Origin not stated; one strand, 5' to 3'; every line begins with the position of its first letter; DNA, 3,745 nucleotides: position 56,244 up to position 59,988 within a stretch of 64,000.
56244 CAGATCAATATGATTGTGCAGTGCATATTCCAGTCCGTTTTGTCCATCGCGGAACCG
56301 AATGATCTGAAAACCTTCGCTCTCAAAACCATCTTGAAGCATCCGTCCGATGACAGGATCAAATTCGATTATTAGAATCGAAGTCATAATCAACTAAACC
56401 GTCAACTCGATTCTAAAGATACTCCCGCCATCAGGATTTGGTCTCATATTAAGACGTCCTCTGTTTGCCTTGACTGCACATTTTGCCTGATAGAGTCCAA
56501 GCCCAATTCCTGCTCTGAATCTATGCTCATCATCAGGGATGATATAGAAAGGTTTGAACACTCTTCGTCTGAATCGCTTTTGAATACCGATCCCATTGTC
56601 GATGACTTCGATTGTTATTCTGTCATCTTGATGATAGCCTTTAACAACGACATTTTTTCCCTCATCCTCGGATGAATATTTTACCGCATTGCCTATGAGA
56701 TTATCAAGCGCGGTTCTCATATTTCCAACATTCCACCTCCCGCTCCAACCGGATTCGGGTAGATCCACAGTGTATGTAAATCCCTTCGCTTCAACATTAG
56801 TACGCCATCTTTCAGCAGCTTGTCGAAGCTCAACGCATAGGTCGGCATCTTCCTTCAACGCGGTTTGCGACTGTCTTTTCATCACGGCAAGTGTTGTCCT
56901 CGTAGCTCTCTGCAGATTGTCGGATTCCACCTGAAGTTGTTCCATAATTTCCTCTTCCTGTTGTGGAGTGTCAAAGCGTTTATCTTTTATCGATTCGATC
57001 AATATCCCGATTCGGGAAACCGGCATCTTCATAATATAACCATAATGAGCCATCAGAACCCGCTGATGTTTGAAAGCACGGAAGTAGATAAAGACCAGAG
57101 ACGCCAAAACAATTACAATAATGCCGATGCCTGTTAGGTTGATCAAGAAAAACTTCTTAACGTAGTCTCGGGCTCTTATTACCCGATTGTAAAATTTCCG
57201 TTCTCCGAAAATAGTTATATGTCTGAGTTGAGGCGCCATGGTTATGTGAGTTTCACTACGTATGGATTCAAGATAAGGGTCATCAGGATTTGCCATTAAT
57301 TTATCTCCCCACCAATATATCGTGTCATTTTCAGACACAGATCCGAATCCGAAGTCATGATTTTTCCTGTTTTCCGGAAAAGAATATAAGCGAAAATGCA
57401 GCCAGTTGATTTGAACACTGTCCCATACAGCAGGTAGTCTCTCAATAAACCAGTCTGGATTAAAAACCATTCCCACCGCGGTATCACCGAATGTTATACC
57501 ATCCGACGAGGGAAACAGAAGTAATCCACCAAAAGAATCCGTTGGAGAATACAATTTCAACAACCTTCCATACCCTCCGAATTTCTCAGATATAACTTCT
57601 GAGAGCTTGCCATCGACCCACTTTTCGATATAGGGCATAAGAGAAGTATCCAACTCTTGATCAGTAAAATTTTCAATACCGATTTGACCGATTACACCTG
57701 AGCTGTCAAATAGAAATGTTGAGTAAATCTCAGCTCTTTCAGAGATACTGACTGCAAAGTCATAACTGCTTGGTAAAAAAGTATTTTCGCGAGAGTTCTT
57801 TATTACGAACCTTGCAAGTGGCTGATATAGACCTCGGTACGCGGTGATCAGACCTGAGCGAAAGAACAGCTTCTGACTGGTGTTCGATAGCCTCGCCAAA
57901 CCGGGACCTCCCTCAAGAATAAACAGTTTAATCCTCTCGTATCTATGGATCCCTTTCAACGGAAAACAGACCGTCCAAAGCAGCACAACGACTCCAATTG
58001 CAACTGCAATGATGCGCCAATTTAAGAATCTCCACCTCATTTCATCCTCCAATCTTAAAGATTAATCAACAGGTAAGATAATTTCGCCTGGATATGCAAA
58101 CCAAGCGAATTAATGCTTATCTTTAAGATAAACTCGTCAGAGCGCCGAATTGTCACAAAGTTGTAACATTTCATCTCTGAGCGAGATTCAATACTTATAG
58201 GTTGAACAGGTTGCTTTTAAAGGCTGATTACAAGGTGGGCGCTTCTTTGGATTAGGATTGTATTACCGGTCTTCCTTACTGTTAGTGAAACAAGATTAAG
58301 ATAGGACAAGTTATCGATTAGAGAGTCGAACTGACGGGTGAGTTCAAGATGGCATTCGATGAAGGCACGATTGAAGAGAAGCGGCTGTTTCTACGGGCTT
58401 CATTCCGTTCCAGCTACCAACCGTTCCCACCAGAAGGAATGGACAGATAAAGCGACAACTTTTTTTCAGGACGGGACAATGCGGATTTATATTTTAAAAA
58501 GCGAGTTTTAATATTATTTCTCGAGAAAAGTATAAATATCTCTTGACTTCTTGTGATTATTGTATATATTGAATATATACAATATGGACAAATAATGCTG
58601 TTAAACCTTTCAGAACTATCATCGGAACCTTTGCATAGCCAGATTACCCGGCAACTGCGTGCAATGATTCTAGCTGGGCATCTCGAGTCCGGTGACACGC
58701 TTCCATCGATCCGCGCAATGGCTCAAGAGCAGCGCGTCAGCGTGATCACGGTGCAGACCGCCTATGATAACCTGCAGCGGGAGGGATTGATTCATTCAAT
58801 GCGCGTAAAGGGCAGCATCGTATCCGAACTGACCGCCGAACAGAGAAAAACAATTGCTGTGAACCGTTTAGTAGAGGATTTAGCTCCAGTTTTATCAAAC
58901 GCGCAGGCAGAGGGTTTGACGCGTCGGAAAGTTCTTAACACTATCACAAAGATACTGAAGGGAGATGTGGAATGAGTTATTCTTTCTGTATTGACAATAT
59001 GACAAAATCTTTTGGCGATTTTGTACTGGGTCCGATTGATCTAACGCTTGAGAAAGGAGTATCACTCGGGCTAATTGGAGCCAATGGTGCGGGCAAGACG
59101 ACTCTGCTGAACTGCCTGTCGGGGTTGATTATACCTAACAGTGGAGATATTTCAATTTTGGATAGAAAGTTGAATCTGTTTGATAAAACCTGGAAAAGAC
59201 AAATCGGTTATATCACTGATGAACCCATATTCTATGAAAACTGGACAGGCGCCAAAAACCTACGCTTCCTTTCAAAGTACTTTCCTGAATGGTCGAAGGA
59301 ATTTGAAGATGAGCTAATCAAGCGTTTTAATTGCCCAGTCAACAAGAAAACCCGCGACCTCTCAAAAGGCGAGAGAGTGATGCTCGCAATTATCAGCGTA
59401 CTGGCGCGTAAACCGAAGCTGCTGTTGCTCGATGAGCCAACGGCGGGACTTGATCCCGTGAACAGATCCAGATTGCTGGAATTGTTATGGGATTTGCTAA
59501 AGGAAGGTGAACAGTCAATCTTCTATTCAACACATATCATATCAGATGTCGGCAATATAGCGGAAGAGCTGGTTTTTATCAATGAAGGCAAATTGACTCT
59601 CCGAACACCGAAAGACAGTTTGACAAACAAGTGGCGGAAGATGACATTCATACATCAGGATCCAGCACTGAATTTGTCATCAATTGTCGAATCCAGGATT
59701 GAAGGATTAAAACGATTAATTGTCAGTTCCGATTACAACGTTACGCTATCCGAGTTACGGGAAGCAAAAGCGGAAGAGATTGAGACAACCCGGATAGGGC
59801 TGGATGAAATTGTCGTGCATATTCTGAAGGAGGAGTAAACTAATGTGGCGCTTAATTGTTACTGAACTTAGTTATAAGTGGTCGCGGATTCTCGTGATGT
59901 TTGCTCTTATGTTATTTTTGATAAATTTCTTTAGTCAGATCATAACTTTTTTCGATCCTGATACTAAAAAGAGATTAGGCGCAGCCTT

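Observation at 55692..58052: Histidine kinase paired with a non-phosphorylatable OmpR-family regulator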

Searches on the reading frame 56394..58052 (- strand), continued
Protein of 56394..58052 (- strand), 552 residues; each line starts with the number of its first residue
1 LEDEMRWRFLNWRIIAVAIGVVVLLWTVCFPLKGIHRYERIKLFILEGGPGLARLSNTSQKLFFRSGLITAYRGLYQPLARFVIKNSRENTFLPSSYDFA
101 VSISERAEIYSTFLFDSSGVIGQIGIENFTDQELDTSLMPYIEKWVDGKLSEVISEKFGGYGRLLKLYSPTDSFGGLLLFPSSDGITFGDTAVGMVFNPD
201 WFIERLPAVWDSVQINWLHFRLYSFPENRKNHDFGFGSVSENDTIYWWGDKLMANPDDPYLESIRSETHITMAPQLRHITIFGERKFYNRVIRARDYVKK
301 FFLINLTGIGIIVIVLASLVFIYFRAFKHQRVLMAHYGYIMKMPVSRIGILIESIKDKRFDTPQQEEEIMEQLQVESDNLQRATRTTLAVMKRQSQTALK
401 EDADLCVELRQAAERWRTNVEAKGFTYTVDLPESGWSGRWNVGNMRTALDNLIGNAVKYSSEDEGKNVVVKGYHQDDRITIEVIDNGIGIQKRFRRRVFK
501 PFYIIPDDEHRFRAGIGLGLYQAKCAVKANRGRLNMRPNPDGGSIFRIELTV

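Call 76: fold_search(model_id=the predicted structure, library=pdb)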
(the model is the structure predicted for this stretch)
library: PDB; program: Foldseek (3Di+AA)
matches with E <= 10: 778; with E <= 0.001: 347
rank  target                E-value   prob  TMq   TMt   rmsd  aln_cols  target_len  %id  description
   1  9a5d_A                4.5e-17  1.00  0.28  0.26  43.8       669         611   12  Integrative model of WALK-YYCH by crosslinking MS and deep learning (released 2024-09-18)
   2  4jav_B                7.9e-14  1.00  0.33  0.67   5.9       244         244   22  Structural basis of a rationally rewired protein-protein interface (HK853wt and RR468mutant V13P, L14I, I17M and N21V) (released 2013-09-04)
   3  6rh0_A                2.7e-13  1.00  0.34  0.71   4.6       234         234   23  Revisiting pH-gated conformational switch. Complex HK853-RR468 pH 5.5 (released 2020-02-19)
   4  6rfv_A                3.4e-13  1.00  0.35  0.75   4.2       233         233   24  Revisiting pH-gated conformational switch. Complex HK853-RR468 pH 7 (released 2020-02-19)
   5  6rh0_B                3.4e-13  1.00  0.33  0.71   4.6       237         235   23  Revisiting pH-gated conformational switch. Complex HK853-RR468 pH 5.5 (released 2020-02-19)
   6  5uht_A                3.8e-13  1.00  0.34  0.71   4.7       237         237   23  Structure of the Thermotoga maritima HK853-BeF3-RR468 complex at pH 5.0 (released 2017-12-27)
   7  6rfv_B                4.1e-13  1.00  0.33  0.72   4.6       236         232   23  Revisiting pH-gated conformational switch. Complex HK853-RR468 pH 7 (released 2020-02-19)
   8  4jav_A                4.5e-13  1.00  0.30  0.62   7.4       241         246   23  Structural basis of a rationally rewired protein-protein interface (HK853wt and RR468mutant V13P, L14I, I17M and N21V) (released 2013-09-04)
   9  8a7h_A                4.5e-13  1.00  0.26  0.39  32.6       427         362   15  Crystal structure of a chimeric LOV-Histidine kinase SB2F1-I66R mutant (light state; asymmetrical variant, trigonal fo (released 2024-01-10)
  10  6azr_A                5.1e-13  1.00  0.33  0.70   4.7       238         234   24  Crystal structure of the T264A HK853cp-BeF3-RR468 complex (released 2017-12-27)
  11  4gcz_A                5.4e-13  1.00  0.25  0.37  29.4       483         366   12  Structure of a blue-light photoreceptor (released 2013-06-19)
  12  4biw_A                6.7e-13  1.00  0.28  0.60  10.8       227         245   23  Crystal structure of CpxAHDC (hexagonal form) (released 2014-02-12)
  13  4q20_B                8.0e-13  1.00  0.32  0.68   5.3       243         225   21  Crystal structure of a C-terminal part of tyrosine kinase (DivL) from Caulobacter crescentus CB15 at 2.50 A resolution (released 2014-04-23)
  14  4jau                  8.5e-13  1.00  0.30  0.65   7.3       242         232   23  Structural basis of a rationally rewired protein-protein interface (HK853mutant A268V, A271G, T275M, V294T and D297E) (released 2013-09-04)
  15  6rh8_A                9.0e-13  1.00  0.33  0.70   4.5       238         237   23  Revisiting pH-gated conformational switch. Complex HK853 mutant H260A -RR468 mutant D53A pH 5.3 (released 2020-02-19)
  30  4q20_A                2.3e-12  1.00  0.32  0.68   5.3       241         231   21  Crystal structure of a C-terminal part of tyrosine kinase (DivL) from Caulobacter crescentus CB15 at 2.50 A resolution (released 2014-04-23)
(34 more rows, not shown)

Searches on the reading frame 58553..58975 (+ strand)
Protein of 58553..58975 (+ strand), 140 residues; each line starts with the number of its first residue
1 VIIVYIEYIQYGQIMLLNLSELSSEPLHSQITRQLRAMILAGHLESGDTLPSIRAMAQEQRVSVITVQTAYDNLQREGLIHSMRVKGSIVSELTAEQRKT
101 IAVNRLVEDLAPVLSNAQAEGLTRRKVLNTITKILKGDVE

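Call 35: search_protein_families(library=pfam, proteins=[window:58553-58975:+], max_evalue=0.001)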
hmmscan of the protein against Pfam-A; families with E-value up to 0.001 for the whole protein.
window:58553-58975:+ (140 aa): 1 family
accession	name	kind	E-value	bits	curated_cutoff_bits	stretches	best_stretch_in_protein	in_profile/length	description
PF00392.27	GntR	-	2.6e-14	53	27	1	29-89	3-63/64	Bacterial regulatory proteins, gntR family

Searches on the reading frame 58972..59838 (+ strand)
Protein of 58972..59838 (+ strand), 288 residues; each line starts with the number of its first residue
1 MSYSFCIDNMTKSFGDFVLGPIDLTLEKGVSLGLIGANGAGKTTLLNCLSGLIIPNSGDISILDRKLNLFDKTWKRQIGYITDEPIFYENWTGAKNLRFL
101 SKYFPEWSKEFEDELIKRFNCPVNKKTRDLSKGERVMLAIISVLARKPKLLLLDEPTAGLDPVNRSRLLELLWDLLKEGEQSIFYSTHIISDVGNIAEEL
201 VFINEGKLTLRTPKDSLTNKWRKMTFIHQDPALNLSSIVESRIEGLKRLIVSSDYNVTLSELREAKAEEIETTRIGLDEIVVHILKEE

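Call 35: search_protein_families(library=pfam, proteins=[window:58972-59838:+], max_evalue=0.001)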
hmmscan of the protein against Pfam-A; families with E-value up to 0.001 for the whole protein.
window:58972-59838:+ (288 aa): 4 families
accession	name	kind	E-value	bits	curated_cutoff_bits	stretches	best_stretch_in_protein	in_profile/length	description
PF00005.33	ABC_tran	-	2.2e-26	93.5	25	1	21-158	3-137/137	ABC transporter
PF13304.12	AAA_21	-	5e-17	63.4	27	2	128-188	236-298/304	AAA domain, putative AbiEii toxin, Type IV TA system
PF02463.25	SMC_N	-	2e-05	24.6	40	0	129-184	136-194/220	RecF/RecN/SMC N terminal domain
PF13175.12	AAA_15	-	0.0002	21.6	32.1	0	34-53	28-47/374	AAA ATPase domain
